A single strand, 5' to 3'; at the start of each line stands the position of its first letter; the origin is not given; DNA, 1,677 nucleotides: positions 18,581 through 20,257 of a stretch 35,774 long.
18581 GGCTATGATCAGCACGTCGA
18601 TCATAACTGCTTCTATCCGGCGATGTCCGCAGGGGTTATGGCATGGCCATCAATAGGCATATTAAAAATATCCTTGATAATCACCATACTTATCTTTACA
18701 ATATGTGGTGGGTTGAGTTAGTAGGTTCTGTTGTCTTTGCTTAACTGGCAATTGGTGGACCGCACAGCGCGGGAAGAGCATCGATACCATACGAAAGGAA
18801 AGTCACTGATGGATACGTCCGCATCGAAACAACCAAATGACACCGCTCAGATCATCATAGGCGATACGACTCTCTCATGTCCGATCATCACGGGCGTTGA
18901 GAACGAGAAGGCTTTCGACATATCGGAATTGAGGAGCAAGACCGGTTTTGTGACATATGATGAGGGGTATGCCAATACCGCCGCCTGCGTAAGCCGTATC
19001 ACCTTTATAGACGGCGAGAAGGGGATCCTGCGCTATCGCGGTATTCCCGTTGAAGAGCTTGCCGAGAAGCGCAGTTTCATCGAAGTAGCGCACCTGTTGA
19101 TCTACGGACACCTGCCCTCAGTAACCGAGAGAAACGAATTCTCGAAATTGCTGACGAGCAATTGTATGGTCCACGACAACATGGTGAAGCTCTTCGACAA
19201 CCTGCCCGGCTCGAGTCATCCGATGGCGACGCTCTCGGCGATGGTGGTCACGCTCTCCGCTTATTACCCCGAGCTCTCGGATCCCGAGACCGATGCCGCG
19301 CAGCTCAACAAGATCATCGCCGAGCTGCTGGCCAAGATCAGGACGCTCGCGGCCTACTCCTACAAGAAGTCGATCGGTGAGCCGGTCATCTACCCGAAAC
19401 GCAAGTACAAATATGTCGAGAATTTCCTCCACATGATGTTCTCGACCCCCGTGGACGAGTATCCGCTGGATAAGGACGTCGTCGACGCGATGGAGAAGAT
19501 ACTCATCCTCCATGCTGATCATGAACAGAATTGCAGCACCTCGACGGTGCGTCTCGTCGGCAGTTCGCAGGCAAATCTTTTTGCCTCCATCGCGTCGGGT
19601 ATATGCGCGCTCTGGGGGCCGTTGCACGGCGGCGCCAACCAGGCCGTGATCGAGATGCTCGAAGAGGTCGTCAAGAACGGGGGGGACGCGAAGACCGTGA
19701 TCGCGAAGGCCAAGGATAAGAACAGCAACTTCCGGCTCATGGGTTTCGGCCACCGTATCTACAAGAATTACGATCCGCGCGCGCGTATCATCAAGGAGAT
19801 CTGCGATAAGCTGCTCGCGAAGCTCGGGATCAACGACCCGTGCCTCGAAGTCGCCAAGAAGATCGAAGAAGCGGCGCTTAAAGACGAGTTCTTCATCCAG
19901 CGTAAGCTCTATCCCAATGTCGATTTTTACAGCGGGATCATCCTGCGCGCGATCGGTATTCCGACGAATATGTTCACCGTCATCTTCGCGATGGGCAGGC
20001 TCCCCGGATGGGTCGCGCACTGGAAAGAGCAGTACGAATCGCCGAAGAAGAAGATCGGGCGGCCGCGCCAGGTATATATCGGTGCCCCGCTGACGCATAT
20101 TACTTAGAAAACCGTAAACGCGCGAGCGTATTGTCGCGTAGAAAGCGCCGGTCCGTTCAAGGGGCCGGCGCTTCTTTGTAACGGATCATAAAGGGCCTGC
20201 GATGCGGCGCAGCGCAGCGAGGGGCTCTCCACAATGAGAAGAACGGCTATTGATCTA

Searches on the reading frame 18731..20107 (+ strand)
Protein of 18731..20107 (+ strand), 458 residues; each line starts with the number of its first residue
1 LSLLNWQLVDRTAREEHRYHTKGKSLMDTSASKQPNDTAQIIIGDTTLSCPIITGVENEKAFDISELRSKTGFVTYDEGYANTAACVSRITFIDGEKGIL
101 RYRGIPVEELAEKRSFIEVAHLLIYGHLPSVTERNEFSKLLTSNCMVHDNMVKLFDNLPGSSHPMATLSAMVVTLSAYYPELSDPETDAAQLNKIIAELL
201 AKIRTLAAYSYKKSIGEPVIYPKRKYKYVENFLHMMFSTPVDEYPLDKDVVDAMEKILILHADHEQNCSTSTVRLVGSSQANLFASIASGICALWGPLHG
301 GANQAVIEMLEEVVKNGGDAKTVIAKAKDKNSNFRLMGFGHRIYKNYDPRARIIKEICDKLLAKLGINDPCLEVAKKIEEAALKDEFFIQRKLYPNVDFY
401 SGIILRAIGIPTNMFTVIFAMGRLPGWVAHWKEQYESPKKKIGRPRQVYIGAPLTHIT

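Call 61: find_related_loci(query=window:18731-20107:+, collection=genome_contigs, flank=10000)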
Query window:18731-20107:+ (458 aa) in genome_contigs; peptide patterns used: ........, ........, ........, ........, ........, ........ (x = any residue, [..] = any of these).
599 stretches matched a pattern (row limit reached: there are more); 590 encode a relative of the query (tblastn E <= 1e-3); the best 80 are kept; 80 distinct loci.
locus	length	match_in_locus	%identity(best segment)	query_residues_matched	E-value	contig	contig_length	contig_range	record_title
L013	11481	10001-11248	60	36-452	2e-178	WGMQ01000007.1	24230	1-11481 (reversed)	MAG: bacterium isolate RI_26 c_000000125884, whole genome shotgun sequence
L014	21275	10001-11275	59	29-454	3e-178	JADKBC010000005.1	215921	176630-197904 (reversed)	MAG: Holophaga sp. isolate Mari_18-Q3-R65-66_MAXAC.049 tig00005749-10-2153140, whole genome shotgun sequence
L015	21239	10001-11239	59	38-451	1e-177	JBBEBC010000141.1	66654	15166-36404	MAG: Bacteroidia bacterium isolate LejiaF_38_19 Lejia_F_660_length_66654_cov_13, whole genome shotgun sequence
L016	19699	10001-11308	59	22-455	6e-178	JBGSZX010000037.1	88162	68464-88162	MAG: Bdellovibrionota bacterium isolate JTS-AC59 k141_3350399, whole genome shotgun sequence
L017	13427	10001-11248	60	36-452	1e-177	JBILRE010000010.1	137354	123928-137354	MAG: Crocinitomicaceae bacterium isolate ME2018-06-14_3300042564_group8_bin177 Rohwer_bin809_scaffold_62_c1, whole genom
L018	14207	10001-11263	60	36-456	8e-176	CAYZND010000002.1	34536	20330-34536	MAG TPA_asm: uncultured Mesoterricola sp. isolate SRP231805_co2_259 genome assembly, contig: NODE_465_length_34536_cov_5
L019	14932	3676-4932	60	37-456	4e-175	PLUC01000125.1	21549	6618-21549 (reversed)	MAG: Holophagaceae bacterium isolate bog_363 73.20120700_S1D.116_contig_207455, whole genome shotgun sequence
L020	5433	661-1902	60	38-452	5e-178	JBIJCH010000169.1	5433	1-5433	MAG: Flavobacteriales bacterium isolate ME2006-08-18D11_3300042945_group2_bin231 Rohwer_bin944_scaffold_26828_c1, whole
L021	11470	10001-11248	59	36-452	6e-175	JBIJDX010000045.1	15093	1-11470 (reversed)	MAG: Flavobacteriales bacterium isolate ME2006-08-30D12_3300044970_group2_bin25 Rohwer_bin945_scaffold_1962_c1, whole ge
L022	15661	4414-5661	59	36-452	4e-174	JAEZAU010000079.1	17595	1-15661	MAG: Bacteroidetes bacterium isolate OH_CBrB_165 k127_2473827, whole genome shotgun sequence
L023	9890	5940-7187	59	36-452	7e-174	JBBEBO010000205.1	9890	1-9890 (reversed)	MAG: Brumimicrobium sp. isolate LejiaF_34_24 Lejia_F_9367_length_9890_cov_13, whole genome shotgun sequence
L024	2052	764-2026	58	30-451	0e+0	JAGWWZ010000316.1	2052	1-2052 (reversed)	MAG: Planctomycetota bacterium isolate REEB455 contig-150_88957, whole genome shotgun sequence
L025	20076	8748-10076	56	9-456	1e-173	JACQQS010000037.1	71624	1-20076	MAG: Candidatus Omnitrophota bacterium isolate NC_groundwater_1339_Ag_S-0.2um_49_42 S_p2_S4_coassembly_k141_1482396, who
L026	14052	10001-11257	60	39-456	4e-173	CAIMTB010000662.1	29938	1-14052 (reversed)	MAG: uncultured Verrucomicrobia bacterium isolate LJ-3-4m_bin-0163 genome assembly, contig: bin-0163:662/671, whole geno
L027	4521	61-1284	59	38-452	1e-178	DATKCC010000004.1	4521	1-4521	MAG TPA_asm: Thermoanaerobaculia bacterium isolate SMAG_U14436 k141_1834285, whole genome shotgun sequence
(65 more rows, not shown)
